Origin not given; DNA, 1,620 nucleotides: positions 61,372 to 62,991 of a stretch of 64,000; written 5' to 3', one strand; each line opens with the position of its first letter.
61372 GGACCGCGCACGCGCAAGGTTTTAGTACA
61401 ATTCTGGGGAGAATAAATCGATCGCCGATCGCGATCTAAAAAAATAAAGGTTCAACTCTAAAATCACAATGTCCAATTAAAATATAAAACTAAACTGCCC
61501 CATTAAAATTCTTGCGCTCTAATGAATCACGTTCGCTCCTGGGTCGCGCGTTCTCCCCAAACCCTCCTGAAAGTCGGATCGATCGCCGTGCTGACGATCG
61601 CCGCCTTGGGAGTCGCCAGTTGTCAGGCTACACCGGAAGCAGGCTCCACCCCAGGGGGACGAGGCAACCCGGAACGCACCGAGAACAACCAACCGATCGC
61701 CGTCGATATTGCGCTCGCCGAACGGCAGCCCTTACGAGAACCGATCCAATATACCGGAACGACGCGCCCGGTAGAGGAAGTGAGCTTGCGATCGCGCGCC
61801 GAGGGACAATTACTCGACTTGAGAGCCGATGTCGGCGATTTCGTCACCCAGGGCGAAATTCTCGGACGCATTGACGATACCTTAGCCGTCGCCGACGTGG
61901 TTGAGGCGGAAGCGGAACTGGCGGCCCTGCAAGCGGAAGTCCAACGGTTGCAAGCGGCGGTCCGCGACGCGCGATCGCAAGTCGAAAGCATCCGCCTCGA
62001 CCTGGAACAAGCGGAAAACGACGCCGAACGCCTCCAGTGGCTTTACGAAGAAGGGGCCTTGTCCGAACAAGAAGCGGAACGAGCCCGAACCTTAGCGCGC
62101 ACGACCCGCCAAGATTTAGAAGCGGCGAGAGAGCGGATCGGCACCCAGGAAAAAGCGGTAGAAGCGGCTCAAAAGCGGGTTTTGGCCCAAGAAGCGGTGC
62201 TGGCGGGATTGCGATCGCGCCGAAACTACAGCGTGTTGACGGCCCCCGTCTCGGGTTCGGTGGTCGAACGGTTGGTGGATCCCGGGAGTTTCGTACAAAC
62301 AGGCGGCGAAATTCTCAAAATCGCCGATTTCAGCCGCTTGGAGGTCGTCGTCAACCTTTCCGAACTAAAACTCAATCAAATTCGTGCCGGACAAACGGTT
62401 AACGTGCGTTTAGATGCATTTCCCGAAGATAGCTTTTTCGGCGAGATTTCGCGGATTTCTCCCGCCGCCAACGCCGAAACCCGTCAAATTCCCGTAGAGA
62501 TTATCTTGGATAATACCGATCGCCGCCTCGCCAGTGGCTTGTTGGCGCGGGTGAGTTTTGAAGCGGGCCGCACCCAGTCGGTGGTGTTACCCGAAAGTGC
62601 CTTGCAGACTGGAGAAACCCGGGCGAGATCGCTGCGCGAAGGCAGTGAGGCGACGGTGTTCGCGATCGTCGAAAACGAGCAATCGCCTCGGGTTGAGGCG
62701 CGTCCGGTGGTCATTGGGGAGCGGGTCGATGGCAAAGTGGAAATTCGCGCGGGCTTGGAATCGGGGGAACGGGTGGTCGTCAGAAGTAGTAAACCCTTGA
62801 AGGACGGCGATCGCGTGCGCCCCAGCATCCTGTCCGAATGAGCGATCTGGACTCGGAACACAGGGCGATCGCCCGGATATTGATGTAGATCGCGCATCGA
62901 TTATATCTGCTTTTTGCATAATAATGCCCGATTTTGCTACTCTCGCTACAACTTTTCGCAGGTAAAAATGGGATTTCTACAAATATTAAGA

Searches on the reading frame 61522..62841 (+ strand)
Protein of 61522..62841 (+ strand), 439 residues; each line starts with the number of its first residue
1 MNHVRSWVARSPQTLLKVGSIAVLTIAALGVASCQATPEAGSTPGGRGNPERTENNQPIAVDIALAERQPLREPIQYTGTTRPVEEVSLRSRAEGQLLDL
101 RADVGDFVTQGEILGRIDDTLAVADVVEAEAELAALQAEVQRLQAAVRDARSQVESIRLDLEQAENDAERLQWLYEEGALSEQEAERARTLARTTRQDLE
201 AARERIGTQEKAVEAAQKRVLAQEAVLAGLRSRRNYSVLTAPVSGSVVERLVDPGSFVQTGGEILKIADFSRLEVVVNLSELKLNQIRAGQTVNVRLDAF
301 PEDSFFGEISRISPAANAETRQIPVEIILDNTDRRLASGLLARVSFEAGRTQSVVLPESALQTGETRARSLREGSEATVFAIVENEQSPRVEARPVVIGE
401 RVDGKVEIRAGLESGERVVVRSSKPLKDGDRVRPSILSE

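Call 98: search_protein_families(library=ncbifam, proteins=[window:61522-62841:+], max_evalue=1e-10)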
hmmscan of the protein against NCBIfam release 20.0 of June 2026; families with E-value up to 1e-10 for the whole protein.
window:61522-62841:+ (439 aa): 13 families
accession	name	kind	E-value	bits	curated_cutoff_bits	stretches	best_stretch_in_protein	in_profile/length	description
TIGR01730.1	RND_mfp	subfamily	1.4e-58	198.4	94.9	2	203-434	101-321/322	efflux RND transporter periplasmic adaptor subunit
TIGR00998.1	8a0101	subfamily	7.3e-33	113.9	390.8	1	86-324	42-293/334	EmrA/EmrK family multidrug efflux transporter periplasmic adaptor subunit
TIGR00999.1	8a0102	subfamily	7.7e-31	107.2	319.3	1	119-424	8-268/271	CzcB/NccB family metal efflux transporter periplasmic adaptor subunit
NF002939.0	PRK03598.1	equivalog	1.4e-29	103.4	393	1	84-317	42-285/332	secretion protein HlyD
NF007785.0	PRK10476.1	equivalog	9.5e-22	77.3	376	1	85-313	47-285/347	multidrug transporter subunit MdtN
NF008589.1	PRK11556.1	equivalog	1.3e-19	70.4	391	1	202-432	158-385/392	MdtA/MuxA family multidrug efflux RND transporter periplasmic adaptor subunit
NF045680.1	DiMtlExpIhpB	equivalog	1.7e-19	70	450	1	221-423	120-311/326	divalent metal ion exporter adaptor subunit IhpB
NF008606.0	PRK11578.1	equivalog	2.4e-19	69.7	342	1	70-425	45-367/371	macrolide transporter subunit MacA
TIGR01843.1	type_I_hlyD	subfamily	7.5e-17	61.4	208.65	1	180-321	213-360/422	HlyD family type I secretion periplasmic adaptor subunit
NF011715.0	PRK15136.1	equivalog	2e-15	56.3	563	1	86-306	61-285/390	multidrug efflux MFS transporter periplasmic adaptor subunit EmrA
NF033138.2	RND-peri-MexC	equivalog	6.4e-15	55.2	625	0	213-435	148-372/375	MexC family multidrug efflux RND transporter periplasmic adaptor subunit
TIGR02971.1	heterocyst_DevB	subfamily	1.5e-12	47.5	129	1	128-315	66-293/327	ABC exporter membrane fusion protein, DevB family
NF045904.1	RND-peri-MexE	equivalog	1.3e-11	44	714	0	50-435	27-369/390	multidrug efflux RND transporter periplasmic adaptor subunit MexE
